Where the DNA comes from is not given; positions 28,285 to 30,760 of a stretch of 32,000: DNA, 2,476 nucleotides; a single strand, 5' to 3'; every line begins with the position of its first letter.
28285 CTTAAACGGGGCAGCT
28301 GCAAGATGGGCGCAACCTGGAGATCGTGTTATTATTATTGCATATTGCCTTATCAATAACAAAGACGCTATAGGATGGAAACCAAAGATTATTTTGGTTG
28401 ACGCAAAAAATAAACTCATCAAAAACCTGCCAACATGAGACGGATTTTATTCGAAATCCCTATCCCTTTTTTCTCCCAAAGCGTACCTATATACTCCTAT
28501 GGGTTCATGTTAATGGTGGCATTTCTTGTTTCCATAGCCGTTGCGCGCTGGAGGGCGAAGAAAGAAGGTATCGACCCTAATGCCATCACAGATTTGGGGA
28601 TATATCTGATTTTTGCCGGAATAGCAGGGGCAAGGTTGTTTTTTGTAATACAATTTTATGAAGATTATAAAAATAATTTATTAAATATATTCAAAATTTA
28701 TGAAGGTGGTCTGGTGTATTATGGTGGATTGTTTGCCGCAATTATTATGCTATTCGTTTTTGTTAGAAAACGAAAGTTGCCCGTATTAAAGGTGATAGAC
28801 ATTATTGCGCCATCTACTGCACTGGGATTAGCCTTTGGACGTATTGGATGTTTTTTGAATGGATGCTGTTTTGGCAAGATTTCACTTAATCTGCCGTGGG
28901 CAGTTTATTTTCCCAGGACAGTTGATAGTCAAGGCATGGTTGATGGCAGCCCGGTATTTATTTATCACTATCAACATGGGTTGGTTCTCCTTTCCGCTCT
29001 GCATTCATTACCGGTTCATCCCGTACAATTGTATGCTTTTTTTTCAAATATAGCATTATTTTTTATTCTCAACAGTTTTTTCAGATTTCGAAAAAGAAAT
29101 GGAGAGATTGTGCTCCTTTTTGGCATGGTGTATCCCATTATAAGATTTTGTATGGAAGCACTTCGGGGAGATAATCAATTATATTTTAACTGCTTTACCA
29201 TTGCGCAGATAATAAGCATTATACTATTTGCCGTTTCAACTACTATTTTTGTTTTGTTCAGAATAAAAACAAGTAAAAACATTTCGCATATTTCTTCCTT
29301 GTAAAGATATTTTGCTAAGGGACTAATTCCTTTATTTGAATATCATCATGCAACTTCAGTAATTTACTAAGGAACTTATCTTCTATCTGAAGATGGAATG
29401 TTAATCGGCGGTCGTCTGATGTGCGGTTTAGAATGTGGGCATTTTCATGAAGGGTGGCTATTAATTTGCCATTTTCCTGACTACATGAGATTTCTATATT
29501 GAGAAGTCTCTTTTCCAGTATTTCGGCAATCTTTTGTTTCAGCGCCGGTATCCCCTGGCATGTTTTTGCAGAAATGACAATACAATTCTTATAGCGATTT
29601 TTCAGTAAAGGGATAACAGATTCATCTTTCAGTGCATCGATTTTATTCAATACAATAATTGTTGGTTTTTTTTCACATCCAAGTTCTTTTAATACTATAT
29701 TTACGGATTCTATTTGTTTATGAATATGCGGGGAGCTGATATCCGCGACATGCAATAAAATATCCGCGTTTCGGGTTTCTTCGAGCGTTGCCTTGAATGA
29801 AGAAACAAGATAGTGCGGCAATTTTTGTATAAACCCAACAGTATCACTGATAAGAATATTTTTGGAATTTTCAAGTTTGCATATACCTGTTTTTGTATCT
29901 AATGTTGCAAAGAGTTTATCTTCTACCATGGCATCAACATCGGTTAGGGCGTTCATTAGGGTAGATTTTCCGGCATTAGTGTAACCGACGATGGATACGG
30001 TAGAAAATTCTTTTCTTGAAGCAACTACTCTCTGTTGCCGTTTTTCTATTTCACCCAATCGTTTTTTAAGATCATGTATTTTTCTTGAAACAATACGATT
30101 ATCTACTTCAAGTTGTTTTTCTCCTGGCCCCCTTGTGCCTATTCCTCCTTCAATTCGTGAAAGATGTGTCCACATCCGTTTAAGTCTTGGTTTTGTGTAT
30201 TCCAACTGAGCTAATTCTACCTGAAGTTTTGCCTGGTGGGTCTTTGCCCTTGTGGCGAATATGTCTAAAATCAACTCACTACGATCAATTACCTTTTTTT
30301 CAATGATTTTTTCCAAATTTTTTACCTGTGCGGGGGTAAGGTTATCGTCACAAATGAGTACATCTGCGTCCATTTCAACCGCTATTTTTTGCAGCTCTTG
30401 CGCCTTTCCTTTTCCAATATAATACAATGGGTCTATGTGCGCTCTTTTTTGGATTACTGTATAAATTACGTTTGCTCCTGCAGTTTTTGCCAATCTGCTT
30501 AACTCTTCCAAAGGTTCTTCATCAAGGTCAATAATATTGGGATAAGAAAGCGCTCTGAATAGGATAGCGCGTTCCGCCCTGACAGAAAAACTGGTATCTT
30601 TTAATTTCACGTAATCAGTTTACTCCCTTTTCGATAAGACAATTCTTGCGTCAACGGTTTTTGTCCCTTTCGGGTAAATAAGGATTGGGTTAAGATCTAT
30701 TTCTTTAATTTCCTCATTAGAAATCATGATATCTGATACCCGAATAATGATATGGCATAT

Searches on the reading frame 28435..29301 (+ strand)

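Call 33: search_protein_families(library=pfam, proteins=[window:28435-29301:+], max_evalue=0.001)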
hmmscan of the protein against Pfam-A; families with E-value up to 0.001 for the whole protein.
window:28435-29301:+ (289 aa): 1 family
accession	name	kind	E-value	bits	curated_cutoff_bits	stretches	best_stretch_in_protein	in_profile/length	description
PF01790.23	LGT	-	2.6e-62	210.7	24.9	1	15-273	7-239/240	Prolipoprotein diacylglyceryl transferase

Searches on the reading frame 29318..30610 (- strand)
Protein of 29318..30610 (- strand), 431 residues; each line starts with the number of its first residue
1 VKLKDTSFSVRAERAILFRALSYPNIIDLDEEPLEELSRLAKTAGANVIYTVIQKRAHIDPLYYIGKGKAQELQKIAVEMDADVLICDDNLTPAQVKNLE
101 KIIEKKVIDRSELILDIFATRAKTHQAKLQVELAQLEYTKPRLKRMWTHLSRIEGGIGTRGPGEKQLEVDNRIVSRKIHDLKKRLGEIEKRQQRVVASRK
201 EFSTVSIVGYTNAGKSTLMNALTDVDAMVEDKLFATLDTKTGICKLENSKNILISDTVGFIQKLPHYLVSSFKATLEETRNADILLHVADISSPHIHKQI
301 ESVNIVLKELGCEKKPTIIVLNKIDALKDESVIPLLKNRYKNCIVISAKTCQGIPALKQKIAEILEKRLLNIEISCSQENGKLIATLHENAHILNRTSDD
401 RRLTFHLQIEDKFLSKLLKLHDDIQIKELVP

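Call 33: search_protein_families(library=pfam, proteins=[window:29318-30610:-], max_evalue=0.001)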
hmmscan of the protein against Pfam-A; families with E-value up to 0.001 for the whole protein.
window:29318-30610:- (431 aa): 9 families
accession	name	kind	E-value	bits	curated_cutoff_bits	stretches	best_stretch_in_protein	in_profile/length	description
PF13167.11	GTP-bdg_N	-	1.4e-32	112.5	25.4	1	32-119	2-89/89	GTP-binding GTPase N-terminal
PF16360.10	GTP-bdg_M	-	1e-29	103.4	29.5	1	121-199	1-79/79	GTP-binding GTPase Middle Region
PF01926.29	MMR_HSR1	-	4.5e-23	82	21.9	1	204-323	1-113/113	50S ribosome-binding GTPase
PF02421.24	FeoB_N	-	3.5e-09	36.8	27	1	204-361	2-156/156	Ferrous iron transport protein B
PF16897.10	MMR_HSR1_Xtn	-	3.7e-06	27.3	35.2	1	315-365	56-104/106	C-terminal region of MMR_HSR1 domain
PF03193.22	RsgA_GTPase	-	4.4e-06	27.1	30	0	281-363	22-106/174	RsgA GTPase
PF19275.4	HflX_C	-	9.3e-06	26.1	26.4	0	340-403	9-73/102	HflX C-terminal domain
PF00009.33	GTP_EFTU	-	1.9e-05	24.8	26.5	0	202-236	3-37/188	Elongation factor Tu GTP binding domain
PF00350.29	Dynamin_N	-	6.4e-05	23.5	27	0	205-233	1-29/168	Dynamin family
